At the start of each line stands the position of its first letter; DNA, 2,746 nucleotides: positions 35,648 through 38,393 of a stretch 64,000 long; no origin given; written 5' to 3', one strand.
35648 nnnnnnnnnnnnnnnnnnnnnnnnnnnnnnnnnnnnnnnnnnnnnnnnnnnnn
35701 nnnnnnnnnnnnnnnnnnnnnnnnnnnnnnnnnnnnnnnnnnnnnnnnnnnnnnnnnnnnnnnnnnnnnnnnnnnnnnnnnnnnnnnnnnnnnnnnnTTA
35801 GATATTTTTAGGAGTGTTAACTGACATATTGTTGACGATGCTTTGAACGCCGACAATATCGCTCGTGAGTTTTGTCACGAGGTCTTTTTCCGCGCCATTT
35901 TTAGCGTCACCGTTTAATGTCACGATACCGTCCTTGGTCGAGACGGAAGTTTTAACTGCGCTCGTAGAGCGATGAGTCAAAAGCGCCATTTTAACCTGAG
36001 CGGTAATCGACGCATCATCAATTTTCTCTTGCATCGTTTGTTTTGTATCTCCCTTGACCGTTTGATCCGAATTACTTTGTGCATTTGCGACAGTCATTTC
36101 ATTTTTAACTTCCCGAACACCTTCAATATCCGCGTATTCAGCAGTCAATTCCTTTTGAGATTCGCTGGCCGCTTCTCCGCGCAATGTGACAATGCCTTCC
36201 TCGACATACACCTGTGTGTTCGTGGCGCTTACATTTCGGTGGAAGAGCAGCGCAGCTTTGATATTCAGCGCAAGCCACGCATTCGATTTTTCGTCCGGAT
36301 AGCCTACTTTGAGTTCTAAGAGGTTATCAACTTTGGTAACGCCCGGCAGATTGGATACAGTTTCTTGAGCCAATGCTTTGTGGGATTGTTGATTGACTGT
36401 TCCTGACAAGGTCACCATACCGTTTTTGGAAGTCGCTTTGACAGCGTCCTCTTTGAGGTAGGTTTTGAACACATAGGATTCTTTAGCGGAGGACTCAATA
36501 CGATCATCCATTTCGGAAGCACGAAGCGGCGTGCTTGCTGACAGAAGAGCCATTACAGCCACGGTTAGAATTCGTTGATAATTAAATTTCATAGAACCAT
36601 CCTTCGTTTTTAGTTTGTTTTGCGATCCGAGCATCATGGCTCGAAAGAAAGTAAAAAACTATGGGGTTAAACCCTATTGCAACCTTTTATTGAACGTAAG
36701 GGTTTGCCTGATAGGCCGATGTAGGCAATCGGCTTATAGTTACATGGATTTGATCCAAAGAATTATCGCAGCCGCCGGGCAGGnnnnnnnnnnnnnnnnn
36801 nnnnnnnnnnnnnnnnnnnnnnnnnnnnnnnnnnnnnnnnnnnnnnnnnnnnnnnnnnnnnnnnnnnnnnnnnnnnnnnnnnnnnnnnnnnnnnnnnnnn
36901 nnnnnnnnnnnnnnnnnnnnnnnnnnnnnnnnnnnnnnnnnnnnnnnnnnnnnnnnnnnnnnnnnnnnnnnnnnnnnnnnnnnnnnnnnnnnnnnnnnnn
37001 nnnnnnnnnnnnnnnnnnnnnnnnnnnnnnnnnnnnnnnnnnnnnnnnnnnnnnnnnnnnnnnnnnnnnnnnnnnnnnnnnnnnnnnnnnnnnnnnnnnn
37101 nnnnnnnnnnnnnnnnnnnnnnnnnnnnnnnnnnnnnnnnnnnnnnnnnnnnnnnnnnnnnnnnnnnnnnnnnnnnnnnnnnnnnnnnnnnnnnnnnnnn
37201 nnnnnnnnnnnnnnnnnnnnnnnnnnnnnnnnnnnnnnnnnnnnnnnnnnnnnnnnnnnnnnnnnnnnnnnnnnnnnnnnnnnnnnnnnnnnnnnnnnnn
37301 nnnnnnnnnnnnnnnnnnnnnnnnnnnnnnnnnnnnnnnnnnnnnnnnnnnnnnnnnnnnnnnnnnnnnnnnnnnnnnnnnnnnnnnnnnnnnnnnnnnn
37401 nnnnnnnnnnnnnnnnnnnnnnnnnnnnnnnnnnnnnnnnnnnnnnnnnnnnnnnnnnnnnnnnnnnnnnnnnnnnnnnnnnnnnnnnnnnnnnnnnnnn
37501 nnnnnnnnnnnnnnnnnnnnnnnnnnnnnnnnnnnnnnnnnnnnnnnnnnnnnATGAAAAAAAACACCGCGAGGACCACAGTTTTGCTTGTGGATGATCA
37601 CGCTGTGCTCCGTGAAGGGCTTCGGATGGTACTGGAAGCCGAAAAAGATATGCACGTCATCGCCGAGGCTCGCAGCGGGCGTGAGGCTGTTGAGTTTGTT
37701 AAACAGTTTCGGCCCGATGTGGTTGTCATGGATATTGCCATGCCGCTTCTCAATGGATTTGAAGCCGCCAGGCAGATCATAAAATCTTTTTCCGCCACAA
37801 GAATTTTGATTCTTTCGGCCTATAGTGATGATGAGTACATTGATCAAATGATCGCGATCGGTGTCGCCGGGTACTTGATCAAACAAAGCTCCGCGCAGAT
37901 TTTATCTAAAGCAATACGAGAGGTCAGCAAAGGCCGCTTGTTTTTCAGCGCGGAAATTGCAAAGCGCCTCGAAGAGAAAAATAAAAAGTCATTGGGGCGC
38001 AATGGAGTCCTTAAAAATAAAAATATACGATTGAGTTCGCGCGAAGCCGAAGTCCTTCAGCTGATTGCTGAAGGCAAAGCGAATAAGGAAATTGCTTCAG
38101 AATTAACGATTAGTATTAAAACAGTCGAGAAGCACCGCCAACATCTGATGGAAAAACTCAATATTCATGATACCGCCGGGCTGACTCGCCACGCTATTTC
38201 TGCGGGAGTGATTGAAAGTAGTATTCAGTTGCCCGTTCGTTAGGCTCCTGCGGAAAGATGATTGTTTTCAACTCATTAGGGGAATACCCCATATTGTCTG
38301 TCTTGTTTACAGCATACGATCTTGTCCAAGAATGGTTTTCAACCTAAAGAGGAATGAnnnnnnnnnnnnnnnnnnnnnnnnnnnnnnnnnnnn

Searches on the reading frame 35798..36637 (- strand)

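Call 69: search_protein_families(library=pfam, proteins=[window:35798-36637:-], max_evalue=0.01)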
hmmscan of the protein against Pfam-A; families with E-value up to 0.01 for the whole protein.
window:35798-36637:- (279 aa): 3 families
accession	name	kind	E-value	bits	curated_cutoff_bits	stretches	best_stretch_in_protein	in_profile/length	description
PF04972.22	BON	-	1.7e-43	147.1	27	3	119-185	2-69/69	BON domain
PF21937.1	Yop-YscD_ppl_2nd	-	1.9e-07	31.1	27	0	219-271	11-64/67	YscD/CdsD-like Bon-like domain 2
PF06727.17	DUF1207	-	0.0062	16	22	0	141-220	7-84/342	Protein of unknown function (DUF1207)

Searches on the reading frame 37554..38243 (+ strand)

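Call 5: search_protein_families(library=pfam, proteins=[window:37554-38243:+], max_evalue=0.01)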
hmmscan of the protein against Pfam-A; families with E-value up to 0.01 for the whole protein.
window:37554-38243:+ (229 aa): 5 families
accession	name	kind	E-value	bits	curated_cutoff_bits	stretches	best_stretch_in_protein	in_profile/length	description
PF00072.30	Response_reg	-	8.3e-27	94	30.2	1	10-121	1-110/111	Response regulator receiver domain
PF00196.25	GerE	-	7.9e-20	70.7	23.5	1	160-214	3-57/57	Bacterial regulatory proteins, luxR family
PF08281.18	Sigma70_r4_2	-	4e-05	23.6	25.7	1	159-202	10-54/54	Sigma-70, region 4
PF01024.24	Colicin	-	0.0033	17.7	23.4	1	157-211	26-79/185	Colicin pore forming domain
PF13384.12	HTH_23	-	0.0044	17.2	24.6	0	163-197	6-40/50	Homeodomain-like domain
